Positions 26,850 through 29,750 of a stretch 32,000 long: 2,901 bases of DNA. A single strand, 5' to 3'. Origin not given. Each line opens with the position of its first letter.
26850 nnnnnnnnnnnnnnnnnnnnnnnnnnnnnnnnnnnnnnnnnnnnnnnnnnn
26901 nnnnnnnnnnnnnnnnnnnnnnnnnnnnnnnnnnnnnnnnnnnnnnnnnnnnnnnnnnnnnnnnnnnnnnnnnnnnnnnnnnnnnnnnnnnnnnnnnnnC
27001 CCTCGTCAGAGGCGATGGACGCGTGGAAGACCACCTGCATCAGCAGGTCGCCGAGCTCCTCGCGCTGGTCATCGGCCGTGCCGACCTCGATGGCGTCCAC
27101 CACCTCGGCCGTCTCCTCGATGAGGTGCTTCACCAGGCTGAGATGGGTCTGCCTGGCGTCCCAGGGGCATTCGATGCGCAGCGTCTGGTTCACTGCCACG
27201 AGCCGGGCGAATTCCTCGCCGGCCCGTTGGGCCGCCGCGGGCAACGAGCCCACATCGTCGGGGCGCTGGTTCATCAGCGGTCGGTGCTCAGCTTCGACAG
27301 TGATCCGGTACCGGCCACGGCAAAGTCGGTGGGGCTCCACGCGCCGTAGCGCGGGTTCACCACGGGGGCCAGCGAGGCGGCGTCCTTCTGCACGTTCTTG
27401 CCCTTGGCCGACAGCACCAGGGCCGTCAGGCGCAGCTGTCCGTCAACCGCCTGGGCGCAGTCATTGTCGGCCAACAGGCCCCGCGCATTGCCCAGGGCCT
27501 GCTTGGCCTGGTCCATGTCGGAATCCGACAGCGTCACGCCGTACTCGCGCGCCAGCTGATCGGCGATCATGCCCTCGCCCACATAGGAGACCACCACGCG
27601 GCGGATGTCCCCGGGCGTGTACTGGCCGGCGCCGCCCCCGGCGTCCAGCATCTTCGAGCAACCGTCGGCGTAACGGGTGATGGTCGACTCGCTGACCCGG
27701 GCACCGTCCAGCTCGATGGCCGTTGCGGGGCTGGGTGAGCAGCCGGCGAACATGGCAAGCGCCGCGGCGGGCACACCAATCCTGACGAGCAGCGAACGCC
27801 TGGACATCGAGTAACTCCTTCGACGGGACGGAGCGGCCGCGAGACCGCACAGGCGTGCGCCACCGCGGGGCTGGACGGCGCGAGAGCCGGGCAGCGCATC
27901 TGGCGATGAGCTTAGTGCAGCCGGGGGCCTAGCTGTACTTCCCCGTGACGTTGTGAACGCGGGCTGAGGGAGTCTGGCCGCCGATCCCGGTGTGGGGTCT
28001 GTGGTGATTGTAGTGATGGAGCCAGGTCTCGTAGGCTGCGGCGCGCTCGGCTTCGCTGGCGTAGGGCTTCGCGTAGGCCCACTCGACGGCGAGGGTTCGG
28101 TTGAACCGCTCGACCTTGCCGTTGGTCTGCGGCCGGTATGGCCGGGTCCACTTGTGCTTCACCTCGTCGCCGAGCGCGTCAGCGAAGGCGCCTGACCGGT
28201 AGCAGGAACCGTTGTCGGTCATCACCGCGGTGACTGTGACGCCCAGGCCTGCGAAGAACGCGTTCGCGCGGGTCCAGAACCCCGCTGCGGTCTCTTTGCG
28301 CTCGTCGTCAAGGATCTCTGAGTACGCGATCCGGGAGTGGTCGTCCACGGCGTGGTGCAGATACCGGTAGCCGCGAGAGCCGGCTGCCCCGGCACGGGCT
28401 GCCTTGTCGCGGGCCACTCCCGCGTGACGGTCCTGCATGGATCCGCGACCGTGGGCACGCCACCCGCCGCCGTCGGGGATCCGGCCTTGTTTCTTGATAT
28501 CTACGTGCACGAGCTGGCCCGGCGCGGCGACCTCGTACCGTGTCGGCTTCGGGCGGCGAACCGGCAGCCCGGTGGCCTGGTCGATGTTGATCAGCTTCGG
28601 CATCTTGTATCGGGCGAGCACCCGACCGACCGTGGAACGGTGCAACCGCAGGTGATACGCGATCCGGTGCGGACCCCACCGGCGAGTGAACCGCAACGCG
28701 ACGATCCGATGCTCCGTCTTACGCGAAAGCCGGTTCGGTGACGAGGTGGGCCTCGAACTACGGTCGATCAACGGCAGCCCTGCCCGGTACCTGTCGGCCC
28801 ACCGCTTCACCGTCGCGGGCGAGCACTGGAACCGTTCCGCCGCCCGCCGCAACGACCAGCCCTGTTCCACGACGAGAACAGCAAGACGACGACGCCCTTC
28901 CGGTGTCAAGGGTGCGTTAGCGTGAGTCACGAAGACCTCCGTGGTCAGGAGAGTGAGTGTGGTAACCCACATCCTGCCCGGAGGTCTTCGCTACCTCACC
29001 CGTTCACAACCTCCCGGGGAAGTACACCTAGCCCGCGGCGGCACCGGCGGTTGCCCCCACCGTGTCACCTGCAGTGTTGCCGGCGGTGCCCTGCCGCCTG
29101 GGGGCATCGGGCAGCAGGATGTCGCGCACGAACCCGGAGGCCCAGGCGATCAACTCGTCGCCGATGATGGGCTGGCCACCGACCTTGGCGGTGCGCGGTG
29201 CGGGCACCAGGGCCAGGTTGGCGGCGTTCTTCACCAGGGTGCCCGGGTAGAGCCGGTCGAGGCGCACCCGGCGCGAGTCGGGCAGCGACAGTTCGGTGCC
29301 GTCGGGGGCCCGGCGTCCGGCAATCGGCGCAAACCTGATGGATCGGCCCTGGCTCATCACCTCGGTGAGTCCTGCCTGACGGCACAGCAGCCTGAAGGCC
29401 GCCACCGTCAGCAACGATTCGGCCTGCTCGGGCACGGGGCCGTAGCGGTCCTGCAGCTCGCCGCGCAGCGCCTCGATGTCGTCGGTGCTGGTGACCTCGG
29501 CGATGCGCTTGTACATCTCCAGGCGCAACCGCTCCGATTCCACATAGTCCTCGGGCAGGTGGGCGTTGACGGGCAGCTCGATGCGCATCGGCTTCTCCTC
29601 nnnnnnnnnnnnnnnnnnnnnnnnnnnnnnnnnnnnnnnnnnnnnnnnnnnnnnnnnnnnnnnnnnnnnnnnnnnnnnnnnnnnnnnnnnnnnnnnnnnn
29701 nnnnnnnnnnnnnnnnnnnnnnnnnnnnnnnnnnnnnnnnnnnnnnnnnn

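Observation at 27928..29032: IS481-family element inserted exactly at the mfd stop codon, splitting the conserved mfd-lipoprotein-mazG-eno cluster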

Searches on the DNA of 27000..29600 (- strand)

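Call 42: search_dna_similar(query=window:27934-29026:-, collection=plasmids, mode=distant, max_rows=15)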
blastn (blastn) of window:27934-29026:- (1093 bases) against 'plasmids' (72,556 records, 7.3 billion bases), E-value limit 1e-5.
Records with a match: 240; places in all: 324; records where one place covers at least 80% of the query: 20.
Best place of each record, by identity: 95-99% 1; 90-95% 3; 80-90% 17; 60-80% 219.
By first word of the organism name: Streptomyces 65; Rhodococcus 48; Arthrobacter 12; Clavibacter 8; Curtobacterium 8; Prescottella 8; Paenarthrobacter 8; Mycobacterium 7; Gordonia 6; Corynebacterium 6; and 33 more.
By predicted mobility (MOB-suite, as given by PLSDB): non-mobilizable 109; mobilizable 91; conjugative 40.
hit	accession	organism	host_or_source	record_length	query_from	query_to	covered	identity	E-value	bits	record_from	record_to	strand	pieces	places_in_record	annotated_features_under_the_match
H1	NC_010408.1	Clavibacter sepedonicus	-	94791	1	1093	100%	72.1%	2e-162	580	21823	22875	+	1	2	IS481 family transposase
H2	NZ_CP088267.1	Clavibacter sepedonicus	Potato,tissue sample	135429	1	1093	100%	71.8%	3e-153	550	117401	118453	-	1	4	IS481-like element ISCmi2 family transposase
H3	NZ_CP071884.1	Curtobacterium flaccumfaciens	Vigna radiata,culture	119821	1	1093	100%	71.7%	2e-150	540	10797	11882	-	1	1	none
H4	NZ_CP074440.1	Curtobacterium flaccumfaciens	Vigna radiata,culture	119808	1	1093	100%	71.7%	2e-150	540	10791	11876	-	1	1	none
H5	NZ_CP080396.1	Curtobacterium flaccumfaciens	whole organism,bean blight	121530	1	1093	100%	71.7%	2e-150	540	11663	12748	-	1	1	none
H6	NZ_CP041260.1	Curtobacterium flaccumfaciens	Phaseolus vulgaris,whole genome assembly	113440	1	1093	100%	71.7%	2e-150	540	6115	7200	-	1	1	none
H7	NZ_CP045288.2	Curtobacterium flaccumfaciens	Capsicum sp.,Single cell,Leaf,Dry beans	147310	1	1093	100%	71.7%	2e-150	540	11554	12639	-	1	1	none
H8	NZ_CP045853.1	Curtobacterium flaccumfaciens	Phaseolus vulgaris,cell culture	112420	1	1093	100%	71.7%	2e-150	540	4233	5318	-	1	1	none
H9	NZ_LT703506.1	Mycobacterium intracellulare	natural / free-living,environmental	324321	1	1093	100%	68.2%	4e-101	377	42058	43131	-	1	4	IS481 family transposase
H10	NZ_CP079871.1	Mycobacterium sp. SMC-4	Homo sapiens,sputum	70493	1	1093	100%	68.2%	4e-101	377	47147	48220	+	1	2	IS481 family transposase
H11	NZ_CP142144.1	Rhodococcus sp. PD04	mixed culture,Industrial wastewater ...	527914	1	1093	100%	67.9%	6e-99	370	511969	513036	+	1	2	IS481 family transposase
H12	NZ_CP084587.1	Mycobacterium intracellulare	water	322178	15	1093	99%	68.6%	3e-103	383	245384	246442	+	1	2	none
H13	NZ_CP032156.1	Mycobacterium sp. ELW1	whole organism,Stream sediment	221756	15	1093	99%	67.3%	2e-79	304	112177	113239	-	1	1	IS481 family transposase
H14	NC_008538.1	Arthrobacter sp. FB24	-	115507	1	1029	94%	67.2%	8e-78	299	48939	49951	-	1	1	IS481 family transposase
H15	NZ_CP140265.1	Rhodococcus fascians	cell culture,garbage dump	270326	38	1051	93%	68.1%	4e-94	353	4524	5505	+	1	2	IS481 family transposase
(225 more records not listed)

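Call 49: search_rna_families(source=window, start=27000, end=29600, threshold=evalue, max_evalue=1)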
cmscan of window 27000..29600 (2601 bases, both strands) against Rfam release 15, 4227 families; matches with E-value up to 1: 2.
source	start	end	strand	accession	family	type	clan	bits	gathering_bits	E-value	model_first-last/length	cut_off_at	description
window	27205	27252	-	RF02975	DUF3800-XI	Gene; sRNA;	-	21.1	37.8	0.085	1-48/48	no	DUF3800-XI RNA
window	28177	28229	-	RF01136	sR28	Gene; snRNA; snoRNA; CD-box;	-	15.1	39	0.78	1-55/55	no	Small nucleolar RNA sR28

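Call 53: get_annotated_region(hit=H2, flank=300)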
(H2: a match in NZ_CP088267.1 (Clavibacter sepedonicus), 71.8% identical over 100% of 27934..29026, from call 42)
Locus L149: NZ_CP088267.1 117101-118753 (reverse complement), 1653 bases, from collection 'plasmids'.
description: Clavibacter sepedonicus strain K496 plasmid pCSL2, complete sequence
organism: Clavibacter sepedonicus (NCBI taxid 31964)
taxonomy: Bacteria; Actinomycetota; Actinomycetes; Micrococcales; Microbacteriaceae; Clavibacter; Clavibacter sepedonicus
host: -; source: Potato,tissue sample; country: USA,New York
typing (MOB-suite, as given by PLSDB): mobilizable; replicon rep_cluster_204; relaxase MOBC
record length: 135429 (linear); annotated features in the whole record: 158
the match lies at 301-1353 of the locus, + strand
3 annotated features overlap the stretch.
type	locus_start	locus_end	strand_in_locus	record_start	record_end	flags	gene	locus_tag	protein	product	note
CDS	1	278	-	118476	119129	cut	-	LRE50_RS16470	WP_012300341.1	hypothetical protein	-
CDS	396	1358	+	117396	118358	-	-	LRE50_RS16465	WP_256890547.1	IS481-like element ISCmi2 family transposase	GO:0006313 - DNA transposition [Evidence IEA]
CDS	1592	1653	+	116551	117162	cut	-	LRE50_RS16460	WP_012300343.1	hypothetical protein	-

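Call 54: get_annotated_region(hit=H9, flank=300)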
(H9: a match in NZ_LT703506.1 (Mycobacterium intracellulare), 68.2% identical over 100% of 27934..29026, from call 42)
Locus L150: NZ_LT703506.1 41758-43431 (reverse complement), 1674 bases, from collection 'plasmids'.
description: Mycobacterium intracellulare subsp. chimaera strain Mycobacterium chimaera MC045 isolate Mycobacterium chimaera plasmid 2
organism: Mycobacterium intracellulare (NCBI taxid 222805)
taxonomy: Bacteria; Actinomycetota; Actinomycetes; Mycobacteriales; Mycobacteriaceae; Mycobacterium; Mycobacterium intracellulare
host: -; source: natural / free-living,environmental; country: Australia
typing (MOB-suite, as given by PLSDB): mobilizable; relaxase MOBP
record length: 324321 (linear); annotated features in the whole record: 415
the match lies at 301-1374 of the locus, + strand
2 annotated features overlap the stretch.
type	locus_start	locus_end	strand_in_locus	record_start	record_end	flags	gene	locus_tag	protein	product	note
CDS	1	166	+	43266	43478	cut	-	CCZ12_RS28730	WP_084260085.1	hypothetical protein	-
CDS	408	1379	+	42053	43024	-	-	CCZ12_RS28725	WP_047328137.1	IS481 family transposase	-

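Call 55: get_annotated_region(hit=H11, flank=300)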
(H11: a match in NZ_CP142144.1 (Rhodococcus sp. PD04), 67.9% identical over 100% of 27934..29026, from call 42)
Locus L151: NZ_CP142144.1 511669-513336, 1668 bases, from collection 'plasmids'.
description: Rhodococcus sp. PD04 plasmid unnamed1, complete sequence
organism: Rhodococcus sp. PD04 (NCBI taxid 3109594)
taxonomy: Bacteria; Actinomycetota; Actinomycetes; Mycobacteriales; Nocardiaceae; Rhodococcus; Rhodococcus sp. PD04
host: -; source: mixed culture,Industrial wastewater from a coking plant; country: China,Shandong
typing (MOB-suite, as given by PLSDB): non-mobilizable
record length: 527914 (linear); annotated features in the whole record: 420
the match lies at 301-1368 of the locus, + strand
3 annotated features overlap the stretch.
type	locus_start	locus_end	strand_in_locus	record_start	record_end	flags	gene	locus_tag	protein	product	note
CDS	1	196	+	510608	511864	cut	-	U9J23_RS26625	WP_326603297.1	IS701 family transposase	-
CDS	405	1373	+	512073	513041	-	-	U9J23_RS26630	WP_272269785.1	IS481 family transposase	-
CDS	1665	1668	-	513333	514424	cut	-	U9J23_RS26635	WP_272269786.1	IS110 family transposase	-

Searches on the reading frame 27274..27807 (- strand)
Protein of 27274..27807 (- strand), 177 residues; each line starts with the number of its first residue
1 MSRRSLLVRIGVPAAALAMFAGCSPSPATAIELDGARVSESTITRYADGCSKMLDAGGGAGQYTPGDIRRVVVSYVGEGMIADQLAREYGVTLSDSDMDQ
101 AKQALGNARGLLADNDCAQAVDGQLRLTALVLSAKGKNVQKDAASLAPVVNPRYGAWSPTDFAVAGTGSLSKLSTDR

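Call 4: search_protein_families(library=pfam, proteins=[window:27274-27807:-])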
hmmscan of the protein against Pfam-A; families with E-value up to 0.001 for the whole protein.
window:27274-27807:- (177 aa): 0 families

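Call 10: find_encoding_contigs(protein=window:27274-27807:-, flank=4000, max_places=10)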
Protein window:27274-27807:- (177 aa): 23 contigs read that carry it; 8 places shown.
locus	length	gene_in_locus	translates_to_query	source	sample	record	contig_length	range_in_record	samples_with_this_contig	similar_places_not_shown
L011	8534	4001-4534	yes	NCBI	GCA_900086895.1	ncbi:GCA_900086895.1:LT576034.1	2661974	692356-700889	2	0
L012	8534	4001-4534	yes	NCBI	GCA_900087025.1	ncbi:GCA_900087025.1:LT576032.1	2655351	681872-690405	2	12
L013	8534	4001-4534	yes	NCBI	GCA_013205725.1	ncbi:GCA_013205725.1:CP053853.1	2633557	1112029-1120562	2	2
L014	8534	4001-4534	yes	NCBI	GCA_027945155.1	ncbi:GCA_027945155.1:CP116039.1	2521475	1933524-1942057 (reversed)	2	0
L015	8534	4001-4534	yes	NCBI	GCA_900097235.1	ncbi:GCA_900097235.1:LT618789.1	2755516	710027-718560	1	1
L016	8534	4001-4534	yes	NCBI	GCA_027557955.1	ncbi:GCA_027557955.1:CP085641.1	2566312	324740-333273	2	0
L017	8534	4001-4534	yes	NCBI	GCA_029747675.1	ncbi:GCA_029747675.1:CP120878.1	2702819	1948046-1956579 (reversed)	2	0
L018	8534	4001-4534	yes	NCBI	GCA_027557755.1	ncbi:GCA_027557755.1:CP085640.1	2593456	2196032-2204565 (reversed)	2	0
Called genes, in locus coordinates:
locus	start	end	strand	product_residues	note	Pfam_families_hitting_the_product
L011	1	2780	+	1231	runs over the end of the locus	PF17757:UvrB_inter, PF02559:CarD_TRCF_RID, PF00270:DEAD, PF04851:ResIII, PF00271:Helicase_C, PF22590:Cas3-like_C_2 (weak), PF03461:TRCF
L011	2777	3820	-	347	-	PF13011:LZ_Tnp_IS481 (weak), PF13936:HTH_38 (faint), PF13384:HTH_23, PF13518:HTH_28, PF13551:HTH_29 (weak), PF13565:HTH_32, PF00665:rve, PF13683:rve_3, +1 more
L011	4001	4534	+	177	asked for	-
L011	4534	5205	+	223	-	PF03819:MazG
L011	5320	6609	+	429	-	PF03952:Enolase_N, PF00113:Enolase_C, PF13378:MR_MLE_C, PF07476:MAAL_C (weak)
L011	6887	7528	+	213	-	PF04977:DivIC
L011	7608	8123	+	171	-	PF04417:DUF501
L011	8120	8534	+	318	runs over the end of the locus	PF02541:Ppx-GppA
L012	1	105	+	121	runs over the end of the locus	-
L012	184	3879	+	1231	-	PF17757:UvrB_inter, PF02559:CarD_TRCF_RID, PF00270:DEAD, PF04851:ResIII, PF00271:Helicase_C, PF22590:Cas3-like_C_2 (weak), PF03461:TRCF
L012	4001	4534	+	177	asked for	-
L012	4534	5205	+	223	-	PF03819:MazG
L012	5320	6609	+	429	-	PF03952:Enolase_N, PF00113:Enolase_C, PF13378:MR_MLE_C, PF07476:MAAL_C (weak)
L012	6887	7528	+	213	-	PF04977:DivIC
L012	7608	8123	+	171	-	PF04417:DUF501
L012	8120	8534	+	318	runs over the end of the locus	PF02541:Ppx-GppA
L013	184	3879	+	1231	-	PF17757:UvrB_inter, PF02559:CarD_TRCF_RID, PF00270:DEAD, PF04851:ResIII, PF00271:Helicase_C, PF22590:Cas3-like_C_2 (weak), PF03461:TRCF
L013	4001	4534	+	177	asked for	-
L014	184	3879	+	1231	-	PF17757:UvrB_inter, PF02559:CarD_TRCF_RID, PF00270:DEAD, PF04851:ResIII, PF00271:Helicase_C, PF22590:Cas3-like_C_2 (weak), PF03461:TRCF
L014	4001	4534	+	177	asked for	-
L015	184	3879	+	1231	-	PF17757:UvrB_inter, PF02559:CarD_TRCF_RID, PF00270:DEAD, PF04851:ResIII, PF00271:Helicase_C, PF22590:Cas3-like_C_2 (weak), PF03461:TRCF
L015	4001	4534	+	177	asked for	-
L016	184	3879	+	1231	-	PF17757:UvrB_inter, PF02559:CarD_TRCF_RID, PF00270:DEAD, PF04851:ResIII, PF00271:Helicase_C, PF22590:Cas3-like_C_2 (weak), PF03461:TRCF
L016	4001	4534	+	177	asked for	-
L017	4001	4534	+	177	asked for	-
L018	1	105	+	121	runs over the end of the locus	-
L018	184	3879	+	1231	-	PF17757:UvrB_inter, PF02559:CarD_TRCF_RID, PF00270:DEAD, PF04851:ResIII, PF00271:Helicase_C, PF22590:Cas3-like_C_2 (weak), PF03461:TRCF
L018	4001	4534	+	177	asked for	-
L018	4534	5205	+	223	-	PF03819:MazG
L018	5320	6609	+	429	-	PF03952:Enolase_N, PF00113:Enolase_C, PF13378:MR_MLE_C, PF07476:MAAL_C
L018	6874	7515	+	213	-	PF04977:DivIC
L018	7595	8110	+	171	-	PF04417:DUF501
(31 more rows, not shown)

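Call 29: search_protein_families(library=ncbifam, proteins=[window:27274-27807:-])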
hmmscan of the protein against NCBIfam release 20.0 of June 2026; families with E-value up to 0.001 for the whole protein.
window:27274-27807:- (177 aa): 0 families
